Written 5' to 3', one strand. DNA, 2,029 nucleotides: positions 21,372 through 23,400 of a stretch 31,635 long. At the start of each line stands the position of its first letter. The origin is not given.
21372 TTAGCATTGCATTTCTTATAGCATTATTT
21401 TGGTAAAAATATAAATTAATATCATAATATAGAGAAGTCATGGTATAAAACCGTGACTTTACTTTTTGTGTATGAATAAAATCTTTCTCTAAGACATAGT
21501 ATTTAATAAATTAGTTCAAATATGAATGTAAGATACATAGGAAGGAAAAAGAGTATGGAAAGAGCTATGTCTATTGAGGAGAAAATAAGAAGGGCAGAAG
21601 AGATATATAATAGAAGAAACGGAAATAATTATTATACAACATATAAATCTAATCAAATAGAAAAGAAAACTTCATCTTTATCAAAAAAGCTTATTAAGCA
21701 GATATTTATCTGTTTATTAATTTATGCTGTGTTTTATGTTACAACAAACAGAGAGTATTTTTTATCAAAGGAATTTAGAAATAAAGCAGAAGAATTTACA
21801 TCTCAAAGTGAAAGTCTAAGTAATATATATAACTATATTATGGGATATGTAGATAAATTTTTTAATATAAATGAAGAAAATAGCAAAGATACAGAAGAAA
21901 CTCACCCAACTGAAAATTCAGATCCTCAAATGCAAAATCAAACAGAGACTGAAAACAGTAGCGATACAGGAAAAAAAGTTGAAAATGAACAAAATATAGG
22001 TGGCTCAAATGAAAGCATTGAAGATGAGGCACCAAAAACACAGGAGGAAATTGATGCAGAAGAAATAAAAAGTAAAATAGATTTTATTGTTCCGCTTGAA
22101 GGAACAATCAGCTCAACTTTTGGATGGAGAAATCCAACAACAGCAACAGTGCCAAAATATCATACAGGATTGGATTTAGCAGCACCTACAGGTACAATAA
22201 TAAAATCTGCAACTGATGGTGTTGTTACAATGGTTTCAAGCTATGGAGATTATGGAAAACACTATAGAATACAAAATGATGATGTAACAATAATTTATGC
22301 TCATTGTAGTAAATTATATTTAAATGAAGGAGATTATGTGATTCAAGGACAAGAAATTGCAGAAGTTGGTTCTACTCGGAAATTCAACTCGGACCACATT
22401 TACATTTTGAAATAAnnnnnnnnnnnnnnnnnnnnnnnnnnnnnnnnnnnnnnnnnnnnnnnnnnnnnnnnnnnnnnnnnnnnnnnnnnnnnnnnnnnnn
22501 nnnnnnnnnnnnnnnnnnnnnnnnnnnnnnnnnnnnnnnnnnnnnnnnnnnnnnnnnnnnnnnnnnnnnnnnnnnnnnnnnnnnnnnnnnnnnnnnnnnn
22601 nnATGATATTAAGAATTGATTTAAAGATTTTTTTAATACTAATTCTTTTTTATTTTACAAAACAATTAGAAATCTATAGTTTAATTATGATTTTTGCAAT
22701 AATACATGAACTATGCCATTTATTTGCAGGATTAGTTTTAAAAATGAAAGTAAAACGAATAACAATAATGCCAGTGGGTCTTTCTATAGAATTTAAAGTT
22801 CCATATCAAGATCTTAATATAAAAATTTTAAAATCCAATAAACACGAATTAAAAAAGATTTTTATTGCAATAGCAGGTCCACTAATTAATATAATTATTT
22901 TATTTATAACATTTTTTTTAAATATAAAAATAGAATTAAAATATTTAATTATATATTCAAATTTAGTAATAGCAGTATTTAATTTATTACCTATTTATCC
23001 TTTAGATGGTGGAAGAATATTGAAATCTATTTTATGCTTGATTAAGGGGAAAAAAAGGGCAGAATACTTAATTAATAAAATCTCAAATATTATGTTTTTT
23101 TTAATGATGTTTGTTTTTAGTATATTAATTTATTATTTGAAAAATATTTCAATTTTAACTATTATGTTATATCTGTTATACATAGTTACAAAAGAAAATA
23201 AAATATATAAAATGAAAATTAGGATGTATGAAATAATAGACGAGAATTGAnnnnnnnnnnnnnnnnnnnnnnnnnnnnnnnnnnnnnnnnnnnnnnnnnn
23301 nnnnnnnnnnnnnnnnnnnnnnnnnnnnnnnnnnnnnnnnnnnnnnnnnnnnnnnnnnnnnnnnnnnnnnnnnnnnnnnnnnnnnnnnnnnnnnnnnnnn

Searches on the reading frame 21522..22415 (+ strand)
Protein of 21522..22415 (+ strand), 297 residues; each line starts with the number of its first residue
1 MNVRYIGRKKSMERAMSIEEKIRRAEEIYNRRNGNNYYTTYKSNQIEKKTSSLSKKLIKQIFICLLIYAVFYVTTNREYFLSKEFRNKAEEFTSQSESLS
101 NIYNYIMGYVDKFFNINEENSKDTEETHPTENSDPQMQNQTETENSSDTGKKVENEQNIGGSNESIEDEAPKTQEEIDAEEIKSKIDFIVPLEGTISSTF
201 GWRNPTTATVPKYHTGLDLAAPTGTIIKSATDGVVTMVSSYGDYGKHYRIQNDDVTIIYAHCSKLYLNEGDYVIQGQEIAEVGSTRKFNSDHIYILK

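Call 27: search_protein_families(library=pfam, proteins=[window:21522-22415:+], max_evalue=0.001)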
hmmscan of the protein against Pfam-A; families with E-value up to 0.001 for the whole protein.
window:21522-22415:+ (297 aa): 1 family
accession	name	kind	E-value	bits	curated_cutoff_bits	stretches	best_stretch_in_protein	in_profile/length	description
PF01551.29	Peptidase_M23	-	6.1e-19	68.5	28.7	1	213-294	2-84/96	Peptidase family M23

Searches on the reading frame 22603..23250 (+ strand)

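Call 27: search_protein_families(library=pfam, proteins=[window:22603-23250:+], max_evalue=0.001)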
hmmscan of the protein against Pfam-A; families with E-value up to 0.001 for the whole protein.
window:22603-23250:+ (215 aa): 1 family
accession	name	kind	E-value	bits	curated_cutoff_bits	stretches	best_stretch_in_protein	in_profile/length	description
PF02163.28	Peptidase_M50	-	1.4e-18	67.5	27.2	2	113-170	163-220/221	Peptidase family M50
